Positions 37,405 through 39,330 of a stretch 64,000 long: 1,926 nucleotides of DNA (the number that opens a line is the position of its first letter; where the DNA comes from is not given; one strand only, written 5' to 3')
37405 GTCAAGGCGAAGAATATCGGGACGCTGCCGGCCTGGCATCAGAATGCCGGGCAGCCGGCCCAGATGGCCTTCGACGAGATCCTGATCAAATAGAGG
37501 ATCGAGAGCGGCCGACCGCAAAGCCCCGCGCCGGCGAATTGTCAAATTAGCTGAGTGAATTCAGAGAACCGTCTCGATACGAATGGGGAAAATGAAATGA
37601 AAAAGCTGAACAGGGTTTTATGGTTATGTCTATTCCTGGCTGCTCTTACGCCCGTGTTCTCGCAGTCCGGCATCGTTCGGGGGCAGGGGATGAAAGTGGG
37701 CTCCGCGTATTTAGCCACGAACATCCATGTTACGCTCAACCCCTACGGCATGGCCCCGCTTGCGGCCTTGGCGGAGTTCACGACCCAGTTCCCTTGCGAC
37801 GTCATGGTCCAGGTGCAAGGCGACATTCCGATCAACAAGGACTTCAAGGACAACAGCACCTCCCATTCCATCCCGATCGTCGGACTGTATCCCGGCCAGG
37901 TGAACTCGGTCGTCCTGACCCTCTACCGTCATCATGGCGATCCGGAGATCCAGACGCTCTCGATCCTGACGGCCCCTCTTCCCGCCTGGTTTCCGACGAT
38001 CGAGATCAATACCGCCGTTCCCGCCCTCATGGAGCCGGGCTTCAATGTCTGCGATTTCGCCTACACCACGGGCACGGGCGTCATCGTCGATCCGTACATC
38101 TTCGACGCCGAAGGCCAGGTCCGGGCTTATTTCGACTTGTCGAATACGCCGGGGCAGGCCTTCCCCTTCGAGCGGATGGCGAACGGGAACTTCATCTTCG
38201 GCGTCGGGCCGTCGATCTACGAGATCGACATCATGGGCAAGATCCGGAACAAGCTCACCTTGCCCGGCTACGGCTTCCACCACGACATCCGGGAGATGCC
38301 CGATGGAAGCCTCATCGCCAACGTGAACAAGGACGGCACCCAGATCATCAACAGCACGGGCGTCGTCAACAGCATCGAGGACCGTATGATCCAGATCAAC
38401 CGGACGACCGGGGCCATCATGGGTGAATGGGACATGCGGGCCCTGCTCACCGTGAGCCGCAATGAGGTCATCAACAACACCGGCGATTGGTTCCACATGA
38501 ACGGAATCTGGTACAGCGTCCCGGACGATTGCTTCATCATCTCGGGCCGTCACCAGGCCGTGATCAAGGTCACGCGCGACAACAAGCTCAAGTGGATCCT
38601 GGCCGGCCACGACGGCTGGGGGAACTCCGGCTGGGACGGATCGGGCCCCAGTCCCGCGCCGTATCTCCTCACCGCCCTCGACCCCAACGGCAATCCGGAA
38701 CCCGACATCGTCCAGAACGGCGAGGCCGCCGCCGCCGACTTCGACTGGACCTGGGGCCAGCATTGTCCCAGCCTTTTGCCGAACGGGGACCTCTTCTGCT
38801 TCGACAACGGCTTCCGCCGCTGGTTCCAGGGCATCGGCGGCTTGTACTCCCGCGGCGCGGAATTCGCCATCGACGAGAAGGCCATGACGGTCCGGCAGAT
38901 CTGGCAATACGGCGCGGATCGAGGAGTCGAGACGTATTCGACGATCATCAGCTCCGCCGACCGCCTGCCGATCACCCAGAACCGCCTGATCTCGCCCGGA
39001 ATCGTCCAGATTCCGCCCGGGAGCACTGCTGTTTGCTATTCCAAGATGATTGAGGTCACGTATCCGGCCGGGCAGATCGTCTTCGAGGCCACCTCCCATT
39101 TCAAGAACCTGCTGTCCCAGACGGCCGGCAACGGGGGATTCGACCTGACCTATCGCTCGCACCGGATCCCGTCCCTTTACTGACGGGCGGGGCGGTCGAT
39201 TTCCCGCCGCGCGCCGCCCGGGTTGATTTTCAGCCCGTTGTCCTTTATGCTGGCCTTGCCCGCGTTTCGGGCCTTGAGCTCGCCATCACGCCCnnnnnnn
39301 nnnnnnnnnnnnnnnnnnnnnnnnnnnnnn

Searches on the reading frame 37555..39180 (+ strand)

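Call 21: search_protein_families(library=pfam, proteins=[window:37555-39180:+], max_evalue=0.001)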
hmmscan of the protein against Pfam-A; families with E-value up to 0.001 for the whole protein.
window:37555-39180:+ (542 aa): 2 families
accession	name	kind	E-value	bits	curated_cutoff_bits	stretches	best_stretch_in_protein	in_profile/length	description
PF05935.17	Arylsulfotrans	-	3.9e-80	270.1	24.2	1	180-515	30-364/374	Arylsulfotransferase (ASST)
PF17425.8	Arylsulfotran_N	-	1.1e-15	57.9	24.2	1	59-139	2-87/88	Arylsulfotransferase Ig-like domain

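Call 53: search_protein_families(library=ncbifam, proteins=[window:37555-39180:+], max_evalue=0.001)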
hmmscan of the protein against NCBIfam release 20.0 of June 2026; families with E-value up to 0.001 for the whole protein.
window:37555-39180:+ (542 aa): 0 families
